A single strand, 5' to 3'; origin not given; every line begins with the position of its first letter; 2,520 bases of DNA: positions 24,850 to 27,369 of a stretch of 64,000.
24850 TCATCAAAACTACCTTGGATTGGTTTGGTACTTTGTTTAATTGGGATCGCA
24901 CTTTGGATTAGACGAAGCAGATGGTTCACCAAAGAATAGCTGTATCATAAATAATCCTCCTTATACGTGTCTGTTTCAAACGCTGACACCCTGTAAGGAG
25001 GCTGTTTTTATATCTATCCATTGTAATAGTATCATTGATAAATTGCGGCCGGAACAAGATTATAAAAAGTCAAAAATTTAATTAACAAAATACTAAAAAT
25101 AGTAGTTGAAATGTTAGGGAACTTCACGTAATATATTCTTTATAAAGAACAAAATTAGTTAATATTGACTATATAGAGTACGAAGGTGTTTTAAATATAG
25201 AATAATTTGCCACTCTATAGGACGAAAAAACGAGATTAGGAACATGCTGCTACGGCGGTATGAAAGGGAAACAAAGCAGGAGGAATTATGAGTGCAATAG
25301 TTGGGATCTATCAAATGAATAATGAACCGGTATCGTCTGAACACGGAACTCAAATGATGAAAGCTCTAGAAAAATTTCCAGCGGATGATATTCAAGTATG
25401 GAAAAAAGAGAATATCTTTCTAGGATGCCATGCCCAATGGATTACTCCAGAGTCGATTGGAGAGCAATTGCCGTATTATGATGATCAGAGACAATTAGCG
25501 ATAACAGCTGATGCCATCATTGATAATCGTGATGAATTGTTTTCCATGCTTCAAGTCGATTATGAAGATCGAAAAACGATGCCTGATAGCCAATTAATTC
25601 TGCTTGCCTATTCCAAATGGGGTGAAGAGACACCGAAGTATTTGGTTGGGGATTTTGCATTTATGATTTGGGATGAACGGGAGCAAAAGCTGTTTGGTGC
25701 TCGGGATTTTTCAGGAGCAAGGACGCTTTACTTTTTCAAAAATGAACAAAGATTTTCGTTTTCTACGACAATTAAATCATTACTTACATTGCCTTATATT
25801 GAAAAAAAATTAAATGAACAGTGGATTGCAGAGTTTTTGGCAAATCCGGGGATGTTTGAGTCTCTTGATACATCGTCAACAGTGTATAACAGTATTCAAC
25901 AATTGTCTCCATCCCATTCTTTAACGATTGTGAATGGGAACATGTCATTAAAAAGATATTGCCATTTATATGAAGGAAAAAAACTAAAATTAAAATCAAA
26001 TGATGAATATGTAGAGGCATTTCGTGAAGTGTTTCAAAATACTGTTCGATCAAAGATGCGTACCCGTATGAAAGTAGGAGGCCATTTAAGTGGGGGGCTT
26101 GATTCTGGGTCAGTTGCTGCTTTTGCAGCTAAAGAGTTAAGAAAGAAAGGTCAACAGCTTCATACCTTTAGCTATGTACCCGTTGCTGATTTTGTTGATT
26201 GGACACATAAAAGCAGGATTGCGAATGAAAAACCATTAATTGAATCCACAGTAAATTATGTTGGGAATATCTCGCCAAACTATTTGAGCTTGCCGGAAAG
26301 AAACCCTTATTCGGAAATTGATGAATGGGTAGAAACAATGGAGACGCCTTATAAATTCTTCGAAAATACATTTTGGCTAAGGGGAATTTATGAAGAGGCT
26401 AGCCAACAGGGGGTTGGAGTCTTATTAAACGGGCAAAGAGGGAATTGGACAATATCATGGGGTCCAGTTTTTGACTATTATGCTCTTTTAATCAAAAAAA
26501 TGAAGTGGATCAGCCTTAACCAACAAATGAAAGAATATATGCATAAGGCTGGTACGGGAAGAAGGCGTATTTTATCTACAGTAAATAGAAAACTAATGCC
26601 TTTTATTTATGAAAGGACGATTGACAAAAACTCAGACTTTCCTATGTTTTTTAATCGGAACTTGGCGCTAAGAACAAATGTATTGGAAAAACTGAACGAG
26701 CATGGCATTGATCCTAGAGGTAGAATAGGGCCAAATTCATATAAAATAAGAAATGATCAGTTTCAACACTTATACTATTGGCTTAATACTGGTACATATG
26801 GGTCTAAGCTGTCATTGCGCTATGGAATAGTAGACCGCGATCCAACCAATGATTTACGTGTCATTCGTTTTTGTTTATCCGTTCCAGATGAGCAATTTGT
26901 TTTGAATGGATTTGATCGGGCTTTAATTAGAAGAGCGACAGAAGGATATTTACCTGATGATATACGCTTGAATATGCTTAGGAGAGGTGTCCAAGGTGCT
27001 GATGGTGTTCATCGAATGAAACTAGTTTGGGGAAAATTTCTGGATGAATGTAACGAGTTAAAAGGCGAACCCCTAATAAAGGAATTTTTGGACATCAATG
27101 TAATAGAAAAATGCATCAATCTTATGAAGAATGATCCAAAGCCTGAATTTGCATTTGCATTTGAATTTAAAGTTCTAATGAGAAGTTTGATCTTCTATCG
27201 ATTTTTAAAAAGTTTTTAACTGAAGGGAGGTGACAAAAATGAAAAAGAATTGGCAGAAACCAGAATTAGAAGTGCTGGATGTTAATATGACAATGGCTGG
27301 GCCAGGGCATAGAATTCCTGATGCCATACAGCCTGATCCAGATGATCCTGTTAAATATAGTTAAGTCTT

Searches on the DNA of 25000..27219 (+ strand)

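Call 42: search_rna_families(source=window, start=25000, end=25350, threshold=evalue, max_evalue=5)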
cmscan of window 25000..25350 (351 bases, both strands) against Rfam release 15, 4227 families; matches with E-value up to 5: 2.
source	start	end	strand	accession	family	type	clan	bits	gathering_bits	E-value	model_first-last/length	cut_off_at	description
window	25136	25223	+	RF01609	ceN103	Gene; snRNA; snoRNA; CD-box;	-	18.2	55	3.5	1-109/109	no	Caenorhabditis snoRNA ceN103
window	25044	25103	-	RF01935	bxd_7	Gene; lncRNA;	-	14.2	60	3.5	1-66/66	no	Bithoraxoid conserved region 7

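Call 60: search_rna_families(sources=[L059, L089, L085, L088, L087], threshold=gathering)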
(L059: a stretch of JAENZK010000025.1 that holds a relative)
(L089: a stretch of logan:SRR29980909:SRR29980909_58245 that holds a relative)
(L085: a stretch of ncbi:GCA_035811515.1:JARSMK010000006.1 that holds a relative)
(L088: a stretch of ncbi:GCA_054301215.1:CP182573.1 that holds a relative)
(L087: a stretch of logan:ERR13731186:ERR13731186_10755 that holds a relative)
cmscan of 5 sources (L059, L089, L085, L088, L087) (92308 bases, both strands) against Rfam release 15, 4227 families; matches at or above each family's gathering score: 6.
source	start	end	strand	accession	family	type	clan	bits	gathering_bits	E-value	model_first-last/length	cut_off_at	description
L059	16051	16166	+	RF01735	epsC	Cis-reg;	-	121.3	42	1.8e-20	1-117/117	no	epsC RNA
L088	8695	8776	-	RF01051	c-di-GMP-I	Cis-reg; riboswitch;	CL00126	73.6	35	2.1e-12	1-87/87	no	c-di-GMP-I riboswitch aptamer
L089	9544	9626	-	RF01051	c-di-GMP-I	Cis-reg; riboswitch;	CL00126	70.3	35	1.4e-11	1-87/87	no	c-di-GMP-I riboswitch aptamer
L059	5398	5480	-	RF03167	c-di-GMP-I-GGC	Cis-reg; riboswitch;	CL00126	65.9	59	3.4e-13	1-80/80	no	c-di-GMP-I-GGC riboswitch aptamer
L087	9058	9140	-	RF03167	c-di-GMP-I-GGC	Cis-reg; riboswitch;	CL00126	65.2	59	5.6e-13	1-80/80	no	c-di-GMP-I-GGC riboswitch aptamer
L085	9099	9181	-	RF03167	c-di-GMP-I-GGC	Cis-reg; riboswitch;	CL00126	65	59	6.2e-13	1-80/80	no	c-di-GMP-I-GGC riboswitch aptamer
